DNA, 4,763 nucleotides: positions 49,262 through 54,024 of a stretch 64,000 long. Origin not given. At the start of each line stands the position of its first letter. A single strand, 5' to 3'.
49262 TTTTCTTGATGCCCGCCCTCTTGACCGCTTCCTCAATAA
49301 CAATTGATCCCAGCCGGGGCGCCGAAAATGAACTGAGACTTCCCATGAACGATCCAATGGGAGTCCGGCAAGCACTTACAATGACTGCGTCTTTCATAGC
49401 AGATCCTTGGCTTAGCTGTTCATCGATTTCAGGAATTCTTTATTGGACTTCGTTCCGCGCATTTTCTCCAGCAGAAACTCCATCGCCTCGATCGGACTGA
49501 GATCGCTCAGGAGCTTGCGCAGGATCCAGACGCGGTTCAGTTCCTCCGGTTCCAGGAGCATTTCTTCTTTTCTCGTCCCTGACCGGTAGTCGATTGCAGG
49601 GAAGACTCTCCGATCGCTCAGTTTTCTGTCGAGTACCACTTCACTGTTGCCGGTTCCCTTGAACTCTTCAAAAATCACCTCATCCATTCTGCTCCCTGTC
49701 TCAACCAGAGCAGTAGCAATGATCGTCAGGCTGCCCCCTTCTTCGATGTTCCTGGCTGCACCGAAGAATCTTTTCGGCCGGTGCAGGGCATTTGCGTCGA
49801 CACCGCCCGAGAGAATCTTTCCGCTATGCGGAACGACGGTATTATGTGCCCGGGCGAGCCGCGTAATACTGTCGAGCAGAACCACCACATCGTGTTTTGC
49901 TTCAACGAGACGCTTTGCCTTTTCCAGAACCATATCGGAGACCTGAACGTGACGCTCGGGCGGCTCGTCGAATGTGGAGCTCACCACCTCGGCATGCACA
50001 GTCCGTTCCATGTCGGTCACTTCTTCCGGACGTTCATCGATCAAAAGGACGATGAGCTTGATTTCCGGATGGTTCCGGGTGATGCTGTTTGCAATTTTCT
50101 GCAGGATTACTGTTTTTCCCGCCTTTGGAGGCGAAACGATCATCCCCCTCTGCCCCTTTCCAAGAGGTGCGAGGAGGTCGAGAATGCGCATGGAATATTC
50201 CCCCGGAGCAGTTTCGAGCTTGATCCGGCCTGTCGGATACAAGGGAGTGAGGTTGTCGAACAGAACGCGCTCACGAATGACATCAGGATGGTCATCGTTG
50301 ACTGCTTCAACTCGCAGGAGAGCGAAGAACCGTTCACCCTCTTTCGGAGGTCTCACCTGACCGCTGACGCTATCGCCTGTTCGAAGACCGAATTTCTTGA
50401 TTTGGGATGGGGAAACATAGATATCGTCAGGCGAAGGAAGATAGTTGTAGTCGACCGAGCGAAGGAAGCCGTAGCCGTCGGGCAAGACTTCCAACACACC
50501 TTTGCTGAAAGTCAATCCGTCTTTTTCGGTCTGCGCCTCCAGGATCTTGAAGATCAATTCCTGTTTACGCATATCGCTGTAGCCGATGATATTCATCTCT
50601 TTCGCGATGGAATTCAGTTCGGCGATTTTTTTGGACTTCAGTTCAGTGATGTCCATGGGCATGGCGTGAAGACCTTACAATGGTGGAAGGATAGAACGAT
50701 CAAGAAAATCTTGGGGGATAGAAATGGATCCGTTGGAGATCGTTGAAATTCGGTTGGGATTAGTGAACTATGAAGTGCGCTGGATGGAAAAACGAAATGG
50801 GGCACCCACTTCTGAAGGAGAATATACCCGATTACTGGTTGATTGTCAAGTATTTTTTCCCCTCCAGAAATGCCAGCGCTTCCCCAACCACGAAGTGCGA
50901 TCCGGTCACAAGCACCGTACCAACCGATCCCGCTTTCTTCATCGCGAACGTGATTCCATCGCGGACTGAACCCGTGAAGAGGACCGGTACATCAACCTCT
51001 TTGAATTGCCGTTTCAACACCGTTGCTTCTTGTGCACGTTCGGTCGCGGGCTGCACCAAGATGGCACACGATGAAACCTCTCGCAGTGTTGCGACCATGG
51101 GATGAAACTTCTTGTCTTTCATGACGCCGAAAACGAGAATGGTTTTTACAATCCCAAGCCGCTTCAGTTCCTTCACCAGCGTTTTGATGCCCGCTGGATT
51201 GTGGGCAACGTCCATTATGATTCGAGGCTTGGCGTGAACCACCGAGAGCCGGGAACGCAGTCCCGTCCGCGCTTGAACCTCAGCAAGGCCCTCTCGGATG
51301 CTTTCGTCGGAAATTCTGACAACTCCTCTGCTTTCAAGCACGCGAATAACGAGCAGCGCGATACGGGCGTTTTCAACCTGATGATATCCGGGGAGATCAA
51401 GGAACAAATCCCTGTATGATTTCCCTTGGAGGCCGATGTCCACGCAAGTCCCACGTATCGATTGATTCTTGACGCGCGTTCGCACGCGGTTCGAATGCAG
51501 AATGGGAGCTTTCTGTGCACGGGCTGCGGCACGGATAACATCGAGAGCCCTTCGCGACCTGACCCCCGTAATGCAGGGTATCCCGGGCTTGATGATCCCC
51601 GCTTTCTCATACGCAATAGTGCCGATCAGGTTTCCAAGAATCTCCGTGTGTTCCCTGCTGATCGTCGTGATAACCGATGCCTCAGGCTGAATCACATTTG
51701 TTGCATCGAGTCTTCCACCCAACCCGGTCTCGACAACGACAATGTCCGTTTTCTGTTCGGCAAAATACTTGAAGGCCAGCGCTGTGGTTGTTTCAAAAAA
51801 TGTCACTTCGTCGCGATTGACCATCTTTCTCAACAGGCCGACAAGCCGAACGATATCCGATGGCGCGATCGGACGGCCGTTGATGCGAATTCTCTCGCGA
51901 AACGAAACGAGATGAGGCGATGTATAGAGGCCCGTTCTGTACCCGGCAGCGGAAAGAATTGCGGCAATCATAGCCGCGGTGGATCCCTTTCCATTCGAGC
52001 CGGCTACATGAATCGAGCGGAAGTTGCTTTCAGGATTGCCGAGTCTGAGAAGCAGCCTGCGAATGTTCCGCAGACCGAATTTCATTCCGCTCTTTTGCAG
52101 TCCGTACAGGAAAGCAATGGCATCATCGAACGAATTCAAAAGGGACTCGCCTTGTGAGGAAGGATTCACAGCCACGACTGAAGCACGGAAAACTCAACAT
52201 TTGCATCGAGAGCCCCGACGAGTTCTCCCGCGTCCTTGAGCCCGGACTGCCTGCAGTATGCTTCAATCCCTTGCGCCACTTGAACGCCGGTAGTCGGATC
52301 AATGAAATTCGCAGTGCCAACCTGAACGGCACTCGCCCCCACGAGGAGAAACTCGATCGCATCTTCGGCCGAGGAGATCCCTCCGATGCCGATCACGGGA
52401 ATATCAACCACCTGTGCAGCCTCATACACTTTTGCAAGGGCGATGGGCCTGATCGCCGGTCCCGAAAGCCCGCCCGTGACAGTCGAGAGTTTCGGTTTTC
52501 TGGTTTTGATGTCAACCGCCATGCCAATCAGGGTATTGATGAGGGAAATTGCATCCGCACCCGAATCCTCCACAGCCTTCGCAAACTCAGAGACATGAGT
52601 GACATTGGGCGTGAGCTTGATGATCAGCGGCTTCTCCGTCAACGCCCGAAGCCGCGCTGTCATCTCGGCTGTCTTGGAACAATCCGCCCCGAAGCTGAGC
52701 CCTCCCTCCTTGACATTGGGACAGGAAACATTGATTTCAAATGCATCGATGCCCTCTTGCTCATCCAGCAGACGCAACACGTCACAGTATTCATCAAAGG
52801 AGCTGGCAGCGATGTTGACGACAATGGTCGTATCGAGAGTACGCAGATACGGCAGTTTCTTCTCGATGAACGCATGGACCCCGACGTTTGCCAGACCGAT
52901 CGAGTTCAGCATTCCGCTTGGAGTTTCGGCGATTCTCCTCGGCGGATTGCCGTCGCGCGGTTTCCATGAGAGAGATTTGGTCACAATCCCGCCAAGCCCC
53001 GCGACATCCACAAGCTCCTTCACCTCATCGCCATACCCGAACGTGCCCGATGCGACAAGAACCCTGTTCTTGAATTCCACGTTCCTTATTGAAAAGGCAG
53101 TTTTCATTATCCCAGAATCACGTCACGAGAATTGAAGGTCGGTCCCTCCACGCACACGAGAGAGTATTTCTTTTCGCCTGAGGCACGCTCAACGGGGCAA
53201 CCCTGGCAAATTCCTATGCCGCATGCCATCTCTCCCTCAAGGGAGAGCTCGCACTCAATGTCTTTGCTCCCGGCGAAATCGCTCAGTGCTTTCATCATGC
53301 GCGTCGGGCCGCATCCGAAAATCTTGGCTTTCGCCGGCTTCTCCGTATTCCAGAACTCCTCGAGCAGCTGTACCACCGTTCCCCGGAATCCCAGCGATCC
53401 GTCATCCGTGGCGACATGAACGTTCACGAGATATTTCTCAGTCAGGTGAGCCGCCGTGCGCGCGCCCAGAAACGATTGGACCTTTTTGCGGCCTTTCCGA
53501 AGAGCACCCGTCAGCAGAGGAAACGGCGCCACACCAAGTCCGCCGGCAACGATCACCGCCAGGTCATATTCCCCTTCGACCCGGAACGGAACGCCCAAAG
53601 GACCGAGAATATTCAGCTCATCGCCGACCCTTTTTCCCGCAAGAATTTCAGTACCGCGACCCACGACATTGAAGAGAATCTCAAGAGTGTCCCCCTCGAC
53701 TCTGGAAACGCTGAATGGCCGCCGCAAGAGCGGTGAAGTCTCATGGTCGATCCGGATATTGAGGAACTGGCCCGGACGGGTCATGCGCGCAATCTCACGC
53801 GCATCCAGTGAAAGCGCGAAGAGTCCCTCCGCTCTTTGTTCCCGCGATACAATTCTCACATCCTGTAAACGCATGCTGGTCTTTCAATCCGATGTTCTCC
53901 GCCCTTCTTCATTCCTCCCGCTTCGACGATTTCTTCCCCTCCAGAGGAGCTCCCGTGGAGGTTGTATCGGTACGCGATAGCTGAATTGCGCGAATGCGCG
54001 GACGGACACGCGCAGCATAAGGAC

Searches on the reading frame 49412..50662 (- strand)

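Call 82: search_protein_families(library=pfam, proteins=[window:49412-50662:-], max_evalue=0.0001)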
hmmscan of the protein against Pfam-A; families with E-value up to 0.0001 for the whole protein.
window:49412-50662:- (416 aa): 3 families
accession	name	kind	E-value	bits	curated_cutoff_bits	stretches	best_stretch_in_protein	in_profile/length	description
PF07497.18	Rho_RNA_bind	-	8.6e-35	118.8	27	1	54-127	2-73/73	Rho termination factor, RNA-binding domain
PF00006.31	ATP-synt_ab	-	2.5e-26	93.1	29.5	1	158-359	2-208/213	ATP synthase alpha/beta family, nucleotide-binding domain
PF07498.18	Rho_N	-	6.9e-18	64.8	24.9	1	7-49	1-43/43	Rho termination factor, N-terminal domain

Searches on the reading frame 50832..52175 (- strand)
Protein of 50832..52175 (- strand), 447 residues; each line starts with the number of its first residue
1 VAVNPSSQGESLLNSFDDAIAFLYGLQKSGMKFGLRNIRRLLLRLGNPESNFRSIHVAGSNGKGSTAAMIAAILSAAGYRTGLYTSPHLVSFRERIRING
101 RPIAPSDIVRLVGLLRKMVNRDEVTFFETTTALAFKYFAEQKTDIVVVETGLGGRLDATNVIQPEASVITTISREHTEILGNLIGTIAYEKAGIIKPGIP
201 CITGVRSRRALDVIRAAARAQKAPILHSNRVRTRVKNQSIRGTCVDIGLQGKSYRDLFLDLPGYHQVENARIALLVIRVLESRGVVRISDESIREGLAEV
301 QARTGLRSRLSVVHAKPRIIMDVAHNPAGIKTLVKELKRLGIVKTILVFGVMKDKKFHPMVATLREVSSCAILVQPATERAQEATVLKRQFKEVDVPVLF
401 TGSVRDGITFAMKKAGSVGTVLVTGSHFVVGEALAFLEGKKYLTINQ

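Call 82: search_protein_families(library=pfam, proteins=[window:50832-52175:-], max_evalue=0.0001)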
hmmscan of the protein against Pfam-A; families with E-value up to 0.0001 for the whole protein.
window:50832-52175:- (447 aa): 2 families
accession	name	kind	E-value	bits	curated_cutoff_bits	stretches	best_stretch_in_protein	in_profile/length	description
PF02875.26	Mur_ligase_C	-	1.5e-15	58.6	28.4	1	309-427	2-127/127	Mur ligase, glutamate ligase domain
PF08245.18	Mur_ligase_M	-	3.9e-13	50.3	24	1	57-276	1-199/200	Mur ligase middle domain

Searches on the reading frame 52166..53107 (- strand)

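Call 82: search_protein_families(library=pfam, proteins=[window:52166-53107:-], max_evalue=0.0001)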
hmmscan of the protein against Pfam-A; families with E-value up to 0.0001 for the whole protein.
window:52166-53107:- (313 aa): 3 families
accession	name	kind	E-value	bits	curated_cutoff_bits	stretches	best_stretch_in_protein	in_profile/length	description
PF01180.27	DHO_dh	-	1.1e-74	251.7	27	1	6-283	5-289/291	Dihydroorotate dehydrogenase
PF01207.24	Dus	-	1.8e-06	27.7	20.4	1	95-273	56-223/311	Dihydrouridine synthase (Dus)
PF03060.21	NMO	-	2.2e-06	27.7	28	1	212-267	168-225/331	Nitronate monooxygenase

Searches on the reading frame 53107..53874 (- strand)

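Call 82: search_protein_families(library=pfam, proteins=[window:53107-53874:-], max_evalue=0.0001)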
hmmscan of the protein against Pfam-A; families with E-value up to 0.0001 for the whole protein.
window:53107-53874:- (255 aa): 1 family
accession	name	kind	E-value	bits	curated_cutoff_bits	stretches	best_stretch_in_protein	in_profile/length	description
PF10418.14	DHODB_Fe-S_bind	-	6.7e-12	45.4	23.9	1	213-252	1-40/41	Iron-sulfur cluster binding domain of dihydroorotate dehydrogenase B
